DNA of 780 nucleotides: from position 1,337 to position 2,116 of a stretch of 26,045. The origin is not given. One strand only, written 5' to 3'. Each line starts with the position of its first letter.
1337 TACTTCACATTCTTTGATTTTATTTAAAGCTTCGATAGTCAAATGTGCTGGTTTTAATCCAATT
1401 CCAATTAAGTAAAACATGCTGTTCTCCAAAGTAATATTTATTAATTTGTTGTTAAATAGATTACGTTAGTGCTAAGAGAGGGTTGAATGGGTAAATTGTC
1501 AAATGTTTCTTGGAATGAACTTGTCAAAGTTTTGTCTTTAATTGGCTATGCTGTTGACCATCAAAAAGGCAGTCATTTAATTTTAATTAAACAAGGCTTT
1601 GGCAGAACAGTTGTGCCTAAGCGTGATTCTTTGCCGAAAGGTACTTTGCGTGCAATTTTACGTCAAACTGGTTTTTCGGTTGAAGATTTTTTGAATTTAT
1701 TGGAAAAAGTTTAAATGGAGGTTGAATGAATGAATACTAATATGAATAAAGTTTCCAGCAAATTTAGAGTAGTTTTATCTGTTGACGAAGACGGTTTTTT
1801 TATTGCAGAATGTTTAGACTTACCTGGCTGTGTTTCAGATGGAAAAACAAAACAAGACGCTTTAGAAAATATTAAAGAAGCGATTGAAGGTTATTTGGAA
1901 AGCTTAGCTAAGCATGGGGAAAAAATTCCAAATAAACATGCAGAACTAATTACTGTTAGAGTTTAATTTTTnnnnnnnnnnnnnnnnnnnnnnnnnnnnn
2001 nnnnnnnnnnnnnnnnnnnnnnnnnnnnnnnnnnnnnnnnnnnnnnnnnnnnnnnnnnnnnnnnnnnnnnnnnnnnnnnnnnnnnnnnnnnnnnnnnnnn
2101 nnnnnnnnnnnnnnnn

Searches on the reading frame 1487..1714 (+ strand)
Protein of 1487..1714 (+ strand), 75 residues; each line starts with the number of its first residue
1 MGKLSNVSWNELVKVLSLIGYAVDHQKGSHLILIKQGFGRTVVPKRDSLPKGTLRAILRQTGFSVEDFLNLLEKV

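Call 53: search_protein_families(library=pfam, max_evalue=0.001, proteins=[window:1487-1714:+])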
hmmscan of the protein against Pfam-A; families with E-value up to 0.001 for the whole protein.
window:1487-1714:+ (75 aa): 1 family
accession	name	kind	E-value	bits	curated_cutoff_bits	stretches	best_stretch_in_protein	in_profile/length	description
PF07927.17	HicA_toxin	-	6.6e-15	55.4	27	1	9-62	1-57/58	HicA toxin of bacterial toxin-antitoxin,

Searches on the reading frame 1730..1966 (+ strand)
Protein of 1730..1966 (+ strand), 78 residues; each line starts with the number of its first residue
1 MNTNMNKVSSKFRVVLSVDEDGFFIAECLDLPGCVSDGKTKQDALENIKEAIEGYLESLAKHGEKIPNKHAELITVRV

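Call 53: search_protein_families(library=pfam, max_evalue=0.001, proteins=[window:1730-1966:+])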
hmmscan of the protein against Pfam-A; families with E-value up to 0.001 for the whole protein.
window:1730-1966:+ (78 aa): 2 families
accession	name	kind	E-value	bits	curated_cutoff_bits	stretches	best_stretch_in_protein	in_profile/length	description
PF15919.11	HicB_lk_antitox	-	3.7e-09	37.2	27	1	14-69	3-58/123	HicB_like antitoxin of bacterial toxin-antitoxin system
PF21748.3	UPF0150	-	2e-06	28.1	27.3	1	19-67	16-64/64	UPF0150-like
